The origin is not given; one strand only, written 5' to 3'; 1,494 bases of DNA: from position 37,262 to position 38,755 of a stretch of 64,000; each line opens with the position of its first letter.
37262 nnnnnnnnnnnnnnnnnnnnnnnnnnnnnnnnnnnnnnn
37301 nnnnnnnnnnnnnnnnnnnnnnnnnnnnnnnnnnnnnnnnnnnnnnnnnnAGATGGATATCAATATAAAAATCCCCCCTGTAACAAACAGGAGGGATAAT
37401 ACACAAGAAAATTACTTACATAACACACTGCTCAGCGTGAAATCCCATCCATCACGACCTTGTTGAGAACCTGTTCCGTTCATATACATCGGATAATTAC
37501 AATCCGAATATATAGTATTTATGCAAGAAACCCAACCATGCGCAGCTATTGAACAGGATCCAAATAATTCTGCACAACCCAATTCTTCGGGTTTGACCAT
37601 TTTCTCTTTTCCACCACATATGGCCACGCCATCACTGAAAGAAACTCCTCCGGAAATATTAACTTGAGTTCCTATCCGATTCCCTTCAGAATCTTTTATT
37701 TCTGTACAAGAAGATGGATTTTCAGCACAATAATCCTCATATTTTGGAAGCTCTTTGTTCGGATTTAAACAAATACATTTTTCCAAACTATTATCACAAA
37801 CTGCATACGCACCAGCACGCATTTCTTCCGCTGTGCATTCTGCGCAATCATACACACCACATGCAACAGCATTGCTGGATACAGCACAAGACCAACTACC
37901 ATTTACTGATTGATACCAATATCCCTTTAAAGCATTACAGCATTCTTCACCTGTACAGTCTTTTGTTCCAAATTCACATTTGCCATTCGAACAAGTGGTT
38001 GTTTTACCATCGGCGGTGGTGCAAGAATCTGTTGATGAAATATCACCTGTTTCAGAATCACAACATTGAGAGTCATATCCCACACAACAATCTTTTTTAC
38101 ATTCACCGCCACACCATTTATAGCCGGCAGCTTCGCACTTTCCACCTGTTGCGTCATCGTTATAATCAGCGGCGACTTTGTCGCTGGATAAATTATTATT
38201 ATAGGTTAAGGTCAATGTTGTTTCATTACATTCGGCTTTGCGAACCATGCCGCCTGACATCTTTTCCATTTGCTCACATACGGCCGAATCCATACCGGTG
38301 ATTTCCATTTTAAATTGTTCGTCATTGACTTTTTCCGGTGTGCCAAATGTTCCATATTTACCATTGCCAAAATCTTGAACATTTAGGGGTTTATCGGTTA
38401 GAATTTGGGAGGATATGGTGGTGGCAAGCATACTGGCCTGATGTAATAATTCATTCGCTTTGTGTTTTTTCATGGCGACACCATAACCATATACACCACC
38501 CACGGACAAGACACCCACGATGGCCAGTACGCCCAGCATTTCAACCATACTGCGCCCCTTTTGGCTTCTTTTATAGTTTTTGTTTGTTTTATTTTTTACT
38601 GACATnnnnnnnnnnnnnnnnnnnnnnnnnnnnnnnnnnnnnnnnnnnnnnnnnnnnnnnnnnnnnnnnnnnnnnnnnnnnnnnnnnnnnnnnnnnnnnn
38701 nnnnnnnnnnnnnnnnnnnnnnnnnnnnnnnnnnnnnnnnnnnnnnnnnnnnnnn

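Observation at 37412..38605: Type IVb prepilin-like leader fused to a 380-aa disulfide-rich domain, next to comEC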

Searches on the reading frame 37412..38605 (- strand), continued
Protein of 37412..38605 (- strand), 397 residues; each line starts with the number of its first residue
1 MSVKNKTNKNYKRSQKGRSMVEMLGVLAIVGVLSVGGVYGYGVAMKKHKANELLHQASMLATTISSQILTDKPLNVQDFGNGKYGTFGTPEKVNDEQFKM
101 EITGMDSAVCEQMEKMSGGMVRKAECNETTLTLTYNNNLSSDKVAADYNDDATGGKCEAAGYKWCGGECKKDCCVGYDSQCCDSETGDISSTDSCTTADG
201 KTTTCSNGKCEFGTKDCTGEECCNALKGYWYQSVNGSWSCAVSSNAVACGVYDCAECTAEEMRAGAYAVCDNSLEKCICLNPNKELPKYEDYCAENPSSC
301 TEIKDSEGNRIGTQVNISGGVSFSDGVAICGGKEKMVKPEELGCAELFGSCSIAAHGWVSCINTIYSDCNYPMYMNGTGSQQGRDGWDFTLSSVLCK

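Call 96: find_related_loci(query=A3, collection=metagenome_contigs, flank=10000)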
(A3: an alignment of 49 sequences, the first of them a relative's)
Query A3 (379 aa) in metagenome_contigs; peptide patterns used: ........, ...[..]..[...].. (x = any residue, [..] = any of these).
600 stretches matched a pattern (row limit reached: there are more); 505 encode a relative of the query (tblastn E <= 1e-3); the best 80 are kept; 80 distinct loci.
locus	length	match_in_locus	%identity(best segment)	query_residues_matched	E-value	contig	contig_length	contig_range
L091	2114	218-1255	39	13-378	5e-64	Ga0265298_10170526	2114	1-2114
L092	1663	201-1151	40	1-306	2e-63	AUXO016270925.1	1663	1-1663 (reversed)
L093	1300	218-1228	39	5-377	1e-57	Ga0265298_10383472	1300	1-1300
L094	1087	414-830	47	14-140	3e-30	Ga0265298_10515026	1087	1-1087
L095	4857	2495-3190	36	14-273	2e-28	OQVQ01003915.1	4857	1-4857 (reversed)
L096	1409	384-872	39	11-165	4e-25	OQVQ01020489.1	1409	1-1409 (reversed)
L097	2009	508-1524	26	14-329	1e-24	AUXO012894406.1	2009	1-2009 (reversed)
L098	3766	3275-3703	41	12-147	1e-22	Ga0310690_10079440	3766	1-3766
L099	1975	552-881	38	8-118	1e-20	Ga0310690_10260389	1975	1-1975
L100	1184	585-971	40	5-133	4e-21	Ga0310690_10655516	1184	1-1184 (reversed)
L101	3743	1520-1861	41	1-114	2e-20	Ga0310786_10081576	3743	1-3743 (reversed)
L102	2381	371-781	36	14-147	4e-20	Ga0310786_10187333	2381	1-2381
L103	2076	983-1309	43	11-118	5e-20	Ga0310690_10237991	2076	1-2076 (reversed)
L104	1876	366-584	53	8-82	4e-19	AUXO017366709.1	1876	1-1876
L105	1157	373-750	41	11-140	6e-19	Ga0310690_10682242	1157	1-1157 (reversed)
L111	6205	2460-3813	69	6-71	2e-17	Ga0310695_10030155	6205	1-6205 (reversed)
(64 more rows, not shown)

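Call 105: find_encoding_contigs(protein=window:37412-38605:-, flank=5000, max_places=6)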
Protein window:37412-38605:- (397 aa): 7 contigs read that carry it; 6 places shown.
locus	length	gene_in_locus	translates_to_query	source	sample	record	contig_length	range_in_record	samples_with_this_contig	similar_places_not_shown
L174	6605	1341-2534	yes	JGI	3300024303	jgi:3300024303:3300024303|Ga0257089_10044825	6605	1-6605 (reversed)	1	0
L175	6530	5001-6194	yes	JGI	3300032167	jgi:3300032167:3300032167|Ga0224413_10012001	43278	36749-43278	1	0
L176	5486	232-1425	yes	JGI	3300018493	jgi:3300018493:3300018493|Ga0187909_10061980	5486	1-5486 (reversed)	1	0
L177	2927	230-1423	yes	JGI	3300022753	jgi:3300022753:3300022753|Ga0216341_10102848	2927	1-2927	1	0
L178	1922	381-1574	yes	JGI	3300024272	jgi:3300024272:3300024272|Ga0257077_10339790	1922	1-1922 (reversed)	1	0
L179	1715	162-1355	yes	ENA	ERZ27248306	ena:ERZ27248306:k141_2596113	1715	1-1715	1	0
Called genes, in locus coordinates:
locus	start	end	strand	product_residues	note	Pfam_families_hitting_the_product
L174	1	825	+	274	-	?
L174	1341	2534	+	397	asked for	-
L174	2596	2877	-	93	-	PF13467:RHH_4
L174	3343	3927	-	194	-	PF13098:Thioredoxin_2 (weak), PF13462:Thioredoxin_4, PF01323:DSBA (faint)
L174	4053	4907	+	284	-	PF13505:OMP_b-brl (faint), PF11276:DUF3078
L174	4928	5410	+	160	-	PF01741:MscL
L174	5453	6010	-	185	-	-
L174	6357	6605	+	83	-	?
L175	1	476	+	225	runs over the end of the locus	-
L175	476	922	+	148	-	-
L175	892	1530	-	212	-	PF03167:UDG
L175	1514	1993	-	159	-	PF02631:RecX_HTH2 (faint)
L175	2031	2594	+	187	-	-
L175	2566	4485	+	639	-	PF13567:DUF4131, PF03772:Competence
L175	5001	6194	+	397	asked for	-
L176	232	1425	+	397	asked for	-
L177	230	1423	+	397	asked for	-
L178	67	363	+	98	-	-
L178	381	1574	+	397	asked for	-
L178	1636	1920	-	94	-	?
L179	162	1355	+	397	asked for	-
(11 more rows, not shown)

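Call 113: list_cluster_members(proteins=[P0002, P0004, P0094, P0264, P0265, P0266, P0247, P0260])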
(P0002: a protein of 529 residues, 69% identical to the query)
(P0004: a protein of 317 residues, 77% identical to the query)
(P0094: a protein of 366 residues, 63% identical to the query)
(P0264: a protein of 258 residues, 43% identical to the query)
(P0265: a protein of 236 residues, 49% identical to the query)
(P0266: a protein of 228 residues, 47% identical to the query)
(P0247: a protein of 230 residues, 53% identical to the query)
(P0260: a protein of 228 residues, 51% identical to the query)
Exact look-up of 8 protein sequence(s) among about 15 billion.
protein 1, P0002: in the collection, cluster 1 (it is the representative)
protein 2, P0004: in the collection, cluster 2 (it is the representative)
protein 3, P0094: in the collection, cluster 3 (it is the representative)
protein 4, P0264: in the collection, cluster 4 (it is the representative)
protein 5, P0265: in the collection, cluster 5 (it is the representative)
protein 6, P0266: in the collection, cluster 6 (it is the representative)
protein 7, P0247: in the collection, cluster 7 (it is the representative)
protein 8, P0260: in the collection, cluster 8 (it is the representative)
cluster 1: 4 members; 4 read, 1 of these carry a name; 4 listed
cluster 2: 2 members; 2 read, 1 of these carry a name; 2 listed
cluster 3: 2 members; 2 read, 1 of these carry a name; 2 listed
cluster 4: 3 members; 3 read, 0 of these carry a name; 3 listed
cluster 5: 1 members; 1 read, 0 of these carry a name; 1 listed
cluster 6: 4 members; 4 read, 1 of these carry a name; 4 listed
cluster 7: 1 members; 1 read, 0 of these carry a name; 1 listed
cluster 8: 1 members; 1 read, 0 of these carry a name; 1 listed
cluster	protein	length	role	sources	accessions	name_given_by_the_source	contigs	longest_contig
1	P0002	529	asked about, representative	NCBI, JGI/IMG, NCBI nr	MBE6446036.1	MAG: hypothetical protein E7021_01325 [Alphaproteobacteria bacterium] | hypothetical protein [Alphaproteobacteria bacterium]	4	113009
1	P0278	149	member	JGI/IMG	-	-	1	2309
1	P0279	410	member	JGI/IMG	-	-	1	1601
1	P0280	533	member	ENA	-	-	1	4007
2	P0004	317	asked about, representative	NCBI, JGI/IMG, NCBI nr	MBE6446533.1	MAG: hypothetical protein E7021_03935 [Alphaproteobacteria bacterium] | hypothetical protein [Alphaproteobacteria bacterium]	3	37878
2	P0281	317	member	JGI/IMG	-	-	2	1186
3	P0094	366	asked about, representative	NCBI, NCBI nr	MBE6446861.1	MAG: hypothetical protein E7021_05625 [Alphaproteobacteria bacterium] | hypothetical protein [Alphaproteobacteria bacterium]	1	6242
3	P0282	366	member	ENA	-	-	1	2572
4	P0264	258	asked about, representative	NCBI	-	-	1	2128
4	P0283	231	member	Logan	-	-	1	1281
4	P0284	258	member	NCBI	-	-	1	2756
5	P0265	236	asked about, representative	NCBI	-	-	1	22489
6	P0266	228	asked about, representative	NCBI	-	-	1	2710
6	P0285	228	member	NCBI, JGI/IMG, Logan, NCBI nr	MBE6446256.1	MAG: prepilin peptidase [Alphaproteobacteria bacterium] | prepilin peptidase [Alphaproteobacteria bacterium]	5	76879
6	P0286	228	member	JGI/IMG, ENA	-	-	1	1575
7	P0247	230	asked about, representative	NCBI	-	-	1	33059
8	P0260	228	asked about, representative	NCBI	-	-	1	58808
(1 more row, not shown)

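Call 114: find_encoding_contigs(protein=P0285, flank=10000, max_places=5)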
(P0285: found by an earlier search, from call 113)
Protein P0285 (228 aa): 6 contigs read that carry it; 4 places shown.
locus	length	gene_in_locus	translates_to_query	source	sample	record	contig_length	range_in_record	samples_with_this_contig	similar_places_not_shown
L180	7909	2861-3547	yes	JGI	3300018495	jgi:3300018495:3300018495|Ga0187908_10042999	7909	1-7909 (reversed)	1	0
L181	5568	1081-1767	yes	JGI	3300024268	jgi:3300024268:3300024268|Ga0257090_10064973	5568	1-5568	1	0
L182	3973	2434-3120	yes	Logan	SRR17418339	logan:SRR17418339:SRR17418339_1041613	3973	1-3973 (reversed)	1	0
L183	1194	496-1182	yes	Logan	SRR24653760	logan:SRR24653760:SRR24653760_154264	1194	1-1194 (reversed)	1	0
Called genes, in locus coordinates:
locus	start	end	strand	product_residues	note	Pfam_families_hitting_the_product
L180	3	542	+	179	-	?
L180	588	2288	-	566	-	PF01807:Zn_ribbon_DnaG, PF08275:DNAG_N, PF01751:Toprim, PF13155:Toprim_2, PF13662:Toprim_4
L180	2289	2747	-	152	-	PF09424:YqeY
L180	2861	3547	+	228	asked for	PF01478:Peptidase_A24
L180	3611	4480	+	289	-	PF12844:HTH_19 (weak), PF13413:HTH_25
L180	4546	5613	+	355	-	PF03462:PCRF, PF00472:RF-1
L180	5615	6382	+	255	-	PF05175:MTS, PF13489:Methyltransf_23, PF06325:PrmA, PF13847:Methyltransf_31, PF08241:Methyltransf_11, PF08242:Methyltransf_12 (weak), PF13649:Methyltransf_25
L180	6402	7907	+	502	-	?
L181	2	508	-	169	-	?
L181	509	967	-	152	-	PF09424:YqeY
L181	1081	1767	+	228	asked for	PF01478:Peptidase_A24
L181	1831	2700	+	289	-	PF12844:HTH_19 (weak), PF13413:HTH_25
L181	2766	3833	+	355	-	PF03462:PCRF, PF00472:RF-1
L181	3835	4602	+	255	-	PF05175:MTS, PF13489:Methyltransf_23, PF06325:PrmA, PF13847:Methyltransf_31, PF08241:Methyltransf_11, PF08242:Methyltransf_12 (weak), PF13649:Methyltransf_25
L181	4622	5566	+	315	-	?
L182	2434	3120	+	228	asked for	PF01478:Peptidase_A24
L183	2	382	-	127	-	?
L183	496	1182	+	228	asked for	PF01478:Peptidase_A24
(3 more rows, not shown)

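Call 116: list_cluster_members(proteins=[P0235, P0236, P0237, P0240, P0205, P0198, P0188, P0185, P0179, P0147])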
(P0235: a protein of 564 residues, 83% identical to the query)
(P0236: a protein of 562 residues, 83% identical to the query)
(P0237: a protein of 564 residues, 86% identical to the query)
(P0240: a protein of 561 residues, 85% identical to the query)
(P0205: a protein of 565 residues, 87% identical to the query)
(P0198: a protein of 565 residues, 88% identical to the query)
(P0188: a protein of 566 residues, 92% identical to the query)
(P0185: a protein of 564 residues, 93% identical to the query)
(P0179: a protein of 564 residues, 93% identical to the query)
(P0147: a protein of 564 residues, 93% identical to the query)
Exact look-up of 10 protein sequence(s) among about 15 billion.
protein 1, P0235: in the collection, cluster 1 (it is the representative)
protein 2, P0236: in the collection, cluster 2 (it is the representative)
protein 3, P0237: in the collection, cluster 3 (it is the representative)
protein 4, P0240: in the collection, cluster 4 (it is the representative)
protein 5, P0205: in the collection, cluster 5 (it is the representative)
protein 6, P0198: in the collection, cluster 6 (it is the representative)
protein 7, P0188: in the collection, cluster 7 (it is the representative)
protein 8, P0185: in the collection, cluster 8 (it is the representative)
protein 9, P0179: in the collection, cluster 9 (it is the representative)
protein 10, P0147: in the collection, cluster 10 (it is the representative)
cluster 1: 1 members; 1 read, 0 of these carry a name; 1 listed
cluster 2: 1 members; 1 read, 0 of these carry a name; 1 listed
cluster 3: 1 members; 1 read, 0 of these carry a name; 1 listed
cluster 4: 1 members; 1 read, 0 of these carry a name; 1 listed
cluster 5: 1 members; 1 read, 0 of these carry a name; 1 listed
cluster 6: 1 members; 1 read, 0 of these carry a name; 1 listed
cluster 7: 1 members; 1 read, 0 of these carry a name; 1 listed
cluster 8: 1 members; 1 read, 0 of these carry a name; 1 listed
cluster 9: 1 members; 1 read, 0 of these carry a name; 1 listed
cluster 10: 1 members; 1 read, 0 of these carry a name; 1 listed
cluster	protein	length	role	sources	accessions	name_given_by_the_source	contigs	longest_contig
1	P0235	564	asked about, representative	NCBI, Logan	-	-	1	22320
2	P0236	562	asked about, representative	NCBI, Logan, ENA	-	-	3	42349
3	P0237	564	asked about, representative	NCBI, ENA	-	-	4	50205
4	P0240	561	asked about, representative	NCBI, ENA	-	-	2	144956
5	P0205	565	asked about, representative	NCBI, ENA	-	-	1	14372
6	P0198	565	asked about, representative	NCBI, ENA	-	-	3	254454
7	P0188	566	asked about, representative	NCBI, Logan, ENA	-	-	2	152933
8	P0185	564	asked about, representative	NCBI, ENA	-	-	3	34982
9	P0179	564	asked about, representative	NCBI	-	-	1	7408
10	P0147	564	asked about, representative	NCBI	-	-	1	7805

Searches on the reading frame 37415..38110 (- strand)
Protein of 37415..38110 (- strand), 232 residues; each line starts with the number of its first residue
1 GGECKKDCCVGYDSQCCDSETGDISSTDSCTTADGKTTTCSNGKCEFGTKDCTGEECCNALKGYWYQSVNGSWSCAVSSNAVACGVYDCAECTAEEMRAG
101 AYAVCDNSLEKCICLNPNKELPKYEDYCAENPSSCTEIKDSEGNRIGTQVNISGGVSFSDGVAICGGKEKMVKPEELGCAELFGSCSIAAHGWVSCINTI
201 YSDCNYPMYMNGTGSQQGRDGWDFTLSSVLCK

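Call 90: search_protein_representatives(protein=window:37415-38110:-)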
Query: 232 residues. Proteins with E-value up to 0.001 (for the whole library): 6; up to 1e-10: 5; up to 1e-30: 1. The best 6 are listed.
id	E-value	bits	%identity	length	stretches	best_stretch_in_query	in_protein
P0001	3.9e-154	527.9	100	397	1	1-232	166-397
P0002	4.4e-24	101.9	58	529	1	3-107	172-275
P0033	7.8e-17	78.2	55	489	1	5-117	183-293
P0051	1.2e-16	77.6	45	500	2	5-94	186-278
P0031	1.7e-13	67.3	57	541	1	5-115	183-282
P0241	4.1e-06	43.1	69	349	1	6-57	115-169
